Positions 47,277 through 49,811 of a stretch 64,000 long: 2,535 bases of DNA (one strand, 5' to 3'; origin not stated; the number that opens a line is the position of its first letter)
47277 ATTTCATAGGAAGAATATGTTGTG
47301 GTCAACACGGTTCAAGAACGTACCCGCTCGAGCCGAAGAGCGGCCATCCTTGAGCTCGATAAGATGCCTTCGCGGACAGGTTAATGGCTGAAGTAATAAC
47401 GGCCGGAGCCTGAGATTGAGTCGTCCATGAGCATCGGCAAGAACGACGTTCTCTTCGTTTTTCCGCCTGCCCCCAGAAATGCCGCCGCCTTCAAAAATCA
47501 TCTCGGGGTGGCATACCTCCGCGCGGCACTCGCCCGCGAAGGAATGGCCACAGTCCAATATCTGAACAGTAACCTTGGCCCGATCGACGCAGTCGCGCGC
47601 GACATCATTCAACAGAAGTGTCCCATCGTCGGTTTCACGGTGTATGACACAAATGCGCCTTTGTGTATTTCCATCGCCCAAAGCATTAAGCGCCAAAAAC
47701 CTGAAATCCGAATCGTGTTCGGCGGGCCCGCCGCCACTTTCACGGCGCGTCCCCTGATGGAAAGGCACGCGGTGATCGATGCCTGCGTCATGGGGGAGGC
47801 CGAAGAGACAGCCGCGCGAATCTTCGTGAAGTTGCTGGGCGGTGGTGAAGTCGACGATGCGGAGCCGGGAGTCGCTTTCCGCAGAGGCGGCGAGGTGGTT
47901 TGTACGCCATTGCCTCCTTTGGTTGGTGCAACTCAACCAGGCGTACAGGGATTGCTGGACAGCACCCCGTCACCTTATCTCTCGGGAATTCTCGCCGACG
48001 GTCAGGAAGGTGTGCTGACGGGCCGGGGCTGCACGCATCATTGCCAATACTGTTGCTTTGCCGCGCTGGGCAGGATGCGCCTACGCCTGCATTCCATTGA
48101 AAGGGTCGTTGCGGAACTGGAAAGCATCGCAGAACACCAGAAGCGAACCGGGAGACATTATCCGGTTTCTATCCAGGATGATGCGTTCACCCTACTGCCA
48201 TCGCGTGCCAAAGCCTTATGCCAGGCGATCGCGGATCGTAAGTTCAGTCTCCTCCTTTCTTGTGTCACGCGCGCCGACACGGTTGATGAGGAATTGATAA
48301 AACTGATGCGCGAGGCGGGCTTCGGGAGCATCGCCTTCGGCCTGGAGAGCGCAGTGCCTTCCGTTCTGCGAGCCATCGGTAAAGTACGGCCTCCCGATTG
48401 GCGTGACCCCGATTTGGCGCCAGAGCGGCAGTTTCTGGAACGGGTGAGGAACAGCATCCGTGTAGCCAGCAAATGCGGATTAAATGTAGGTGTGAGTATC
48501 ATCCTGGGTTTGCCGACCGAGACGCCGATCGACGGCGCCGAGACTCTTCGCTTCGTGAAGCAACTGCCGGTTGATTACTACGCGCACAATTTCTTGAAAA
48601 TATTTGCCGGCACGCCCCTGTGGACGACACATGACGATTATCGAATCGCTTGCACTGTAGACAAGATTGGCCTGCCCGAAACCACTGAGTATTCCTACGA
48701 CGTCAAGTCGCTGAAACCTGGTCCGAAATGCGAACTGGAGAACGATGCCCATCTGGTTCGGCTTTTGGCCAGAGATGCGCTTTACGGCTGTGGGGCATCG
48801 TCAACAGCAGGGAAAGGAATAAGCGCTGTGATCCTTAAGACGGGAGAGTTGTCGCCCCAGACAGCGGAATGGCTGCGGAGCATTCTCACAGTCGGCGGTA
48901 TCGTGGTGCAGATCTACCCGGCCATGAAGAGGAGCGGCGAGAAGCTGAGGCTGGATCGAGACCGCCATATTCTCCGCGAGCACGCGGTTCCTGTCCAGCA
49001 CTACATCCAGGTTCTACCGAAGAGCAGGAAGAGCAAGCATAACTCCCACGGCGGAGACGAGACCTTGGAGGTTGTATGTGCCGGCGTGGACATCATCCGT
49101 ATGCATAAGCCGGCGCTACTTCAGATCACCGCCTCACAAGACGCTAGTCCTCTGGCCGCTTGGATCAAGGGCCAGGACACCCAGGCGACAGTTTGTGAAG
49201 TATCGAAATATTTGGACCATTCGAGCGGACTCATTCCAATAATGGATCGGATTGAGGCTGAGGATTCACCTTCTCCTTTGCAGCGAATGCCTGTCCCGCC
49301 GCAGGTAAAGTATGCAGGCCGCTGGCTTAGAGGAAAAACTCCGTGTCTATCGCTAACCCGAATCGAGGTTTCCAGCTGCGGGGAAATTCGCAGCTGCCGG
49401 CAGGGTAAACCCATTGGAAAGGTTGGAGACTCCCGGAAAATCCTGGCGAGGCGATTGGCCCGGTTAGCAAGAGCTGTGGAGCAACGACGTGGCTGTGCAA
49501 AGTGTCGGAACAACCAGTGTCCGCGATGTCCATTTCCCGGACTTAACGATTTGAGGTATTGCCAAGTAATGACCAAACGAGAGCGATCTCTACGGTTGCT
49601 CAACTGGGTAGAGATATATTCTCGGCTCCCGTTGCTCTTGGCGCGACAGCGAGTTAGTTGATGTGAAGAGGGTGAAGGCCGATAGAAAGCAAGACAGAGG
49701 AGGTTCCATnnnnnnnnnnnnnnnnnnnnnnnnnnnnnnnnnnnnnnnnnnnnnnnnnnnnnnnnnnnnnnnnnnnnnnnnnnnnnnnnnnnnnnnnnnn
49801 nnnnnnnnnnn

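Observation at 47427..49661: B12-binding radical SAM enzyme fused to a SPASM-like C-terminal cysteine cluster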

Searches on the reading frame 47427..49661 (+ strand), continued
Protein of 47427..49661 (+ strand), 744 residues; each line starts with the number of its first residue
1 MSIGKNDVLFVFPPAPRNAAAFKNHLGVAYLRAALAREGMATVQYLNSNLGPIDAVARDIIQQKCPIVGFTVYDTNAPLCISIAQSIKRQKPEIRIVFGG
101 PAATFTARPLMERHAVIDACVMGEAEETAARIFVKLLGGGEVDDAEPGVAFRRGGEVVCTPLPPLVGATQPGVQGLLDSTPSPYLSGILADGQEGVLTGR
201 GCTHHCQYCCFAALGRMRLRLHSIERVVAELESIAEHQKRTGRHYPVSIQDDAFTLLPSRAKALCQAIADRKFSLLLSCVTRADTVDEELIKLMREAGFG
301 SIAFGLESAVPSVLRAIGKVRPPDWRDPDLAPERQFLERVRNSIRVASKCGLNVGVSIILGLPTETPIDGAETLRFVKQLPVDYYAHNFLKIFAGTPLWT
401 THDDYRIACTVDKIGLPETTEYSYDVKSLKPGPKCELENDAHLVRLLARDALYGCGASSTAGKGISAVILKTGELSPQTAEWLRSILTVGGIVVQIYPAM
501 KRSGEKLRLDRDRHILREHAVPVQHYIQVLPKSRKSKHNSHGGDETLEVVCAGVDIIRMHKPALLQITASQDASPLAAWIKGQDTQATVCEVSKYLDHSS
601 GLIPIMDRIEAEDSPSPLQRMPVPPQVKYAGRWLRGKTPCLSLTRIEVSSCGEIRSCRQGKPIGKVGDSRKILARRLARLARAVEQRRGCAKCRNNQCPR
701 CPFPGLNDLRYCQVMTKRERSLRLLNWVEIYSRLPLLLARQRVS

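Call 10: find_related_loci(query=A1, collection=genome_contigs, flank=8000)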
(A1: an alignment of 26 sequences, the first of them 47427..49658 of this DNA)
Query A1 (744 aa) in genome_contigs; peptide patterns used: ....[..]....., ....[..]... (x = any residue, [..] = any of these).
50 stretches matched a pattern; 23 encode a relative of the query (tblastn E <= 1e-3); 23 distinct loci.
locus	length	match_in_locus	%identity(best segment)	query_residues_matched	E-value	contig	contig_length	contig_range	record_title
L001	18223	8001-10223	73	1-744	0e+0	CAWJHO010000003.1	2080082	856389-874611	MAG: uncultured Acidobacteriota bacterium isolate MFD03323.bin.1.136 genome assembly, contig: contig_32425, whole genome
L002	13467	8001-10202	68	1-739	0e+0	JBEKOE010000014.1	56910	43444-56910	MAG: Candidatus Acidiferrum sp. isolate SPRUCE 433 SPRUCE_433_14, whole genome shotgun sequence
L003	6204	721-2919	57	6-741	0e+0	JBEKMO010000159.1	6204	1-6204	MAG: Bryobacteraceae bacterium isolate SPRUCE 396 SPRUCE_396_159, whole genome shotgun sequence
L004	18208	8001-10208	56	1-742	0e+0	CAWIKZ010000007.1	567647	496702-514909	MAG: uncultured Acidobacteriaceae bacterium isolate MFD03323.bin.1.140 genome assembly, contig: contig_26887, whole geno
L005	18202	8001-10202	57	6-742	0e+0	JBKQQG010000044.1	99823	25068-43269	MAG: Bryobacteraceae bacterium isolate MGr1A1B1C__bin_88 MGr1A1B1C_000000118290, whole genome shotgun sequence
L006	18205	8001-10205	57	1-742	0e+0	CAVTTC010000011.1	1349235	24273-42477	MAG: uncultured Acidobacteriota bacterium isolate MFD00822.bin.2.80 genome assembly, contig: contig_48516, whole genome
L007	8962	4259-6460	56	6-742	0e+0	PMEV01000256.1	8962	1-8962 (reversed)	MAG: Bryobacterales bacterium isolate fen_330 73.20120700_E1D.21_contig_8186, whole genome shotgun sequence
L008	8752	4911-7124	56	2-742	0e+0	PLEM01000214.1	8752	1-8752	MAG: Bryobacterales bacterium isolate fen_235 73.20111000_E3D.16_contig_4318, whole genome shotgun sequence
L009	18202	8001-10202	56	2-742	0e+0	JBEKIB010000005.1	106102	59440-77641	MAG: Terriglobales bacterium isolate SPRUCE 290 SPRUCE_290_5, whole genome shotgun sequence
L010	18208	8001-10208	55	1-742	0e+0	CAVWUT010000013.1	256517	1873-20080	MAG: Terriglobia bacterium isolate MFD09222.bin.2.93 genome assembly, contig: contig_45491, whole genome shotgun sequenc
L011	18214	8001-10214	56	1-742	0e+0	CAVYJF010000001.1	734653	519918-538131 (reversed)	MAG: uncultured Acidobacteriota bacterium isolate MFD01476.bin.2.38 genome assembly, contig: contig_10834, whole genome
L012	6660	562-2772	54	1-742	0e+0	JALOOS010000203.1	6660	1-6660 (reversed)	MAG: Desulfobacterales bacterium isolate Prado109 scaffold_46079, whole genome shotgun sequence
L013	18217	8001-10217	56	1-742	0e+0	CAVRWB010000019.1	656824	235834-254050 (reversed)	MAG: uncultured Acidobacteriota bacterium isolate MFD02159.bin.2.26 genome assembly, contig: contig_8764, whole genome s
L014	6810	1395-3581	53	7-741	0e+0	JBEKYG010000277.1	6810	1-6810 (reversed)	MAG: Acidobacteriota bacterium isolate SPRUCE 66 SPRUCE_66_277, whole genome shotgun sequence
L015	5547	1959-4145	53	6-740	0e+0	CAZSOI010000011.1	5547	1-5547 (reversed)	MAG TPA_asm: uncultured Burkholderiaceae bacterium isolate SRP140028_co1_189 genome assembly, contig: k141_112853, whole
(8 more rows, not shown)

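Call 18: predict_structure(alignment_id=A1)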
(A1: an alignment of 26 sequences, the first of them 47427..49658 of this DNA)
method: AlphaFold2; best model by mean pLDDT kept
length: 744 residues; sequences in the alignment: 26
mean_pLDDT: 78.6   pTM: 0.83
mean pLDDT of the five models: 78.6, 78.4, 73.6, 73.5, 70.1
residues with pLDDT >= 90: 177; 70-90: 400; 50-70: 125; < 50: 42
segments of 3 or more residues with pLDDT < 50: 1-3, 17-21, 167-173, 202-207, 210-212, 308-310, 394-398, 535-541
pLDDT, mean of each block of 10 residues (from residue 1): 69 60 67 86 78 90 92 83 95 92 83 94 78 85 83 89 58 59 83 74 48 52 85 92 84 72 92 87 81 93 68 53 56 77 91 83 69 82 79 50 64 80 76 85 90 70 80 88 90 90 86 90 90 57 79 87 90 87 80 79 73 64 84 66 84 85 91 88 78 65 69 78 83 84 67
secondary structure, 60 per line:
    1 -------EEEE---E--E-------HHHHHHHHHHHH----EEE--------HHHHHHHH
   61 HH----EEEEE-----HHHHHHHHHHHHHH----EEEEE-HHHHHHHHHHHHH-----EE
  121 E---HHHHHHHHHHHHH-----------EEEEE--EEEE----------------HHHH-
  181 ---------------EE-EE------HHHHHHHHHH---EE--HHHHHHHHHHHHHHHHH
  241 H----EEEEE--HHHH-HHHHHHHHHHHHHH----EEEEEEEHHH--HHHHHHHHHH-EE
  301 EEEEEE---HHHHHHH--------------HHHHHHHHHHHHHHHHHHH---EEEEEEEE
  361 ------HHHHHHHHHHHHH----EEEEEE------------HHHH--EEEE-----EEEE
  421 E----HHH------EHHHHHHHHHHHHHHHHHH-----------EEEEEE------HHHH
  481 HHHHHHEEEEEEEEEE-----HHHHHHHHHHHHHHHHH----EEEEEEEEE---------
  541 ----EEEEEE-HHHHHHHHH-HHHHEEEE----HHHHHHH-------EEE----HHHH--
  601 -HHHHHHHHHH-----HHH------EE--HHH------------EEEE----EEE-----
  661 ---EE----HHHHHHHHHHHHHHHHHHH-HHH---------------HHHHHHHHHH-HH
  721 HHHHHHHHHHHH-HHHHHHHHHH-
elements in order (helices of 4 or more, strands of 3 or more residues): E8-11 H26-37 E42-44 H53-62 E67-71 H77-90 E95-99 H101-113 E119-121 H125-137 E149-153 E156-159 H176-179 H207-216 H224-241 E246-250 H253-256 H258-271 E276-282 H288-297 E299-306 H310-316 H331-349 E353-360 H367-379 E384-389 H402-405 E408-411 E417-421 H436-453 E465-470 H477-486 E487-496 H502-518 E523-531 E545-550 H552-560 H562-565 E566-569 H574-580 E588-590 H595-598 H602-611 E645-648 E653-655 H670-688 H708-717 H719-732 H734-743

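Call 24: fold_search(model_id=the predicted structure, library=pdb)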
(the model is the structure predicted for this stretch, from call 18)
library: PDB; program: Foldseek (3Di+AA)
matches with E <= 10: 1625; with E <= 0.001: 48
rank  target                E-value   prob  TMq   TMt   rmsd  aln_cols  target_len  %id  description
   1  9n1c                  2.0e-16  1.00  0.42  0.49   7.3       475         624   16  Crystal structure of CysS from Corallococcus sp. CA054B with 5'-deoxyadenosine, methionine, and pantetheinylated 3-ethox (released 2026-01-28)
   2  9n1b                  3.7e-16  1.00  0.41  0.48   7.5       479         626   17  Crystal structure of CysS from Corallococcus sp. CA054B with 5'-deoxyadenosine, methionine, and pantetheinylated 3-metho (released 2026-01-28)
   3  9n1d                  8.8e-16  1.00  0.42  0.49   7.3       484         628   16  Crystal structure of CysS from Corallococcus sp. CA054B with 5'-deoxyadenosine and methionine bound (released 2026-01-28)
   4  7kdx_A                2.2e-15  1.00  0.41  0.46   7.9       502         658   19  Crystal structure of Streptomyces tokunonesis TokK with hydroxycobalamin, 5'-deoxyadenosine, and methionine (released 2022-01-12)
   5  7kdx_B                2.8e-15  1.00  0.41  0.46   8.0       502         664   18  Crystal structure of Streptomyces tokunonesis TokK with hydroxycobalamin, 5'-deoxyadenosine, and methionine (released 2022-01-12)
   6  6wte_B                7.3e-15  1.00  0.40  0.55   8.6       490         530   18  Structure of radical S-adenosylmethionine methyltransferase, TsrM, from Kitasatospora setae with cobalamin and [4Fe-4S (released 2020-12-23)
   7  6wte_A                8.2e-15  1.00  0.39  0.50   6.6       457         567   18  Structure of radical S-adenosylmethionine methyltransferase, TsrM, from Kitasatospora setae with cobalamin and [4Fe-4S (released 2020-12-23)
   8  7kdy_A                1.4e-14  1.00  0.40  0.45   8.3       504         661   19  Crystal structure of Streptomyces tokunonesis TokK with hydroxycobalamin, 5'-deoxyadenosine, methionine, and (2R)-pant (released 2022-01-12)
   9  7kdy_B                3.0e-14  1.00  0.41  0.46   7.9       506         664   19  Crystal structure of Streptomyces tokunonesis TokK with hydroxycobalamin, 5'-deoxyadenosine, methionine, and (2R)-pant (released 2022-01-12)
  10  6wtf_B                6.9e-14  1.00  0.39  0.52   7.2       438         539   20  Structure of radical S-adenosylmethionine methyltransferase, TsrM, from Kitasatospora setae with tryptophan substrate  (released 2020-12-23)
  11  6wtf_A                7.7e-14  1.00  0.39  0.52   7.6       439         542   19  Structure of radical S-adenosylmethionine methyltransferase, TsrM, from Kitasatospora setae with tryptophan substrate  (released 2020-12-23)
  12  9ccb                  4.6e-13  1.00  0.36  0.61   5.2       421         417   19  X-ray crystal structure of methyl-coenzyme M reductase glutamine methylase (MgmA) from Methanothermobacter marburgensis  (released 2025-01-01)
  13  5ul2                  8.0e-13  1.00  0.41  0.41   7.2       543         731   15  Structure of Apo, SeMet-labeled Cobalamin-dependent S-adenosylmethionine radical enzyme OxsB (released 2017-04-19)
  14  6fd2_A                7.9e-12  1.00  0.39  0.61   6.5       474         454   18  Radical SAM 1,2-diol dehydratase AprD4 in complex with its substrate paromamine (released 2018-01-17)
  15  6fd2_B                1.3e-11  1.00  0.38  0.60   6.5       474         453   18  Radical SAM 1,2-diol dehydratase AprD4 in complex with its substrate paromamine (released 2018-01-17)
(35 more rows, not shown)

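Call 59: find_related_loci(query=A1, collection=metagenome_contigs, flank=6000)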
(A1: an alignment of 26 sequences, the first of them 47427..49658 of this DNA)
Query A1 (744 aa) in metagenome_contigs; peptide patterns used: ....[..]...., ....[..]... (x = any residue, [..] = any of these).
158 stretches matched a pattern; 63 encode a relative of the query (tblastn E <= 1e-3); 63 distinct loci.
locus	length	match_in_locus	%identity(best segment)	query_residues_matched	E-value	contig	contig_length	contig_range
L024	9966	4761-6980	78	1-744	0e+0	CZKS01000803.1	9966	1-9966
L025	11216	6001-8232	76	1-744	0e+0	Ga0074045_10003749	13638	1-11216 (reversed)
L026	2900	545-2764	75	1-742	0e+0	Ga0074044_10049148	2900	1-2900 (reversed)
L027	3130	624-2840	70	2-742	0e+0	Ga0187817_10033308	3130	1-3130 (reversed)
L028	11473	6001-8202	68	1-739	0e+0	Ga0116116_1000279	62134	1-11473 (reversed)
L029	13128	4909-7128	69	1-742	0e+0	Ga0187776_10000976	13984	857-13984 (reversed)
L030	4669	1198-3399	68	1-739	0e+0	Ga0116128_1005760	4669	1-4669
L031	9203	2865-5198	67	1-744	0e+0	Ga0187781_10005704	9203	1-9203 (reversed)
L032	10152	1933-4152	66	1-743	0e+0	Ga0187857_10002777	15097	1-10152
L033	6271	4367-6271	70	1-641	0e+0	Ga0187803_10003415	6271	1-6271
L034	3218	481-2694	57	1-742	0e+0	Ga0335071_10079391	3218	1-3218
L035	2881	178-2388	56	1-742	0e+0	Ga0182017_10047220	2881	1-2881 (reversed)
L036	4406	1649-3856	56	1-742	0e+0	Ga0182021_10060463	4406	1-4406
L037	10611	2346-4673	57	1-744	0e+0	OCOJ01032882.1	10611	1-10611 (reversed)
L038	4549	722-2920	57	6-741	0e+0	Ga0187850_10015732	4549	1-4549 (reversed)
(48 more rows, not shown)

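Call 71: search_protein_families(library=padloc, proteins=[window:47427-49661:+], max_evalue=0.01)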
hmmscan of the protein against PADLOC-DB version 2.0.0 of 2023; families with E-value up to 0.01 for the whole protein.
window:47427-49661:+ (744 aa): 1 family
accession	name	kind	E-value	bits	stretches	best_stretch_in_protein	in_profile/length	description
PDLC04689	PDC-M51A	-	4.2e-17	60.1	1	177-412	165-384/420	-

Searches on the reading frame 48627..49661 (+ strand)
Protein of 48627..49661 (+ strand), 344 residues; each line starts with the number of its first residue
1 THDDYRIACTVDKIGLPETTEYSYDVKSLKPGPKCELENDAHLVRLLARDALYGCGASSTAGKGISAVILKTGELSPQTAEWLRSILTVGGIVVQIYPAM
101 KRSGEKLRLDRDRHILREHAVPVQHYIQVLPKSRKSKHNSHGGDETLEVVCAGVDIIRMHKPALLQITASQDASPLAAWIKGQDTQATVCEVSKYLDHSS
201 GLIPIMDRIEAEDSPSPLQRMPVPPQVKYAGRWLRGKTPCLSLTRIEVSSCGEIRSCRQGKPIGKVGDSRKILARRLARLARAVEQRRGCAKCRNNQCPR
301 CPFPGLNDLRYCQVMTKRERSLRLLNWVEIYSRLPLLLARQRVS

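Call 5: search_protein_families(library=pfam, proteins=[window:48627-49661:+], max_evalue=10)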
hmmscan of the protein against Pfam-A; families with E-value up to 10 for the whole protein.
window:48627-49661:+ (344 aa): 1 family
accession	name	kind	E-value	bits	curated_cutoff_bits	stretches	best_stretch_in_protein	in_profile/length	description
PF07514.17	TraI_2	-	0.12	11.7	23.9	1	125-196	47-119/324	Putative helicase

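Call 6: search_protein_families(library=ncbifam, proteins=[window:48627-49661:+], max_evalue=10)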
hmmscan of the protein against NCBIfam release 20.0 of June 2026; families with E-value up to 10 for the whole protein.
window:48627-49661:+ (344 aa): 3 families
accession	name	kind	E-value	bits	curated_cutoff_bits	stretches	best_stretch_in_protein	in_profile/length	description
NF041823.1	daptide_RRE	equivalog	0.00065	18.9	150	1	243-282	156-195/331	daptide biosynthesis RiPP recognition protein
TIGR03760.1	ICE_TraI_Pfluor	equivalog_domain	0.043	13.4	161.4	1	125-167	49-90/218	integrating conjugative element relaxase, PFGI-1 class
NF005893.0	PRK07856.1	equivalog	0.12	11.6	255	1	135-185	185-235/255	SDR family oxidoreductase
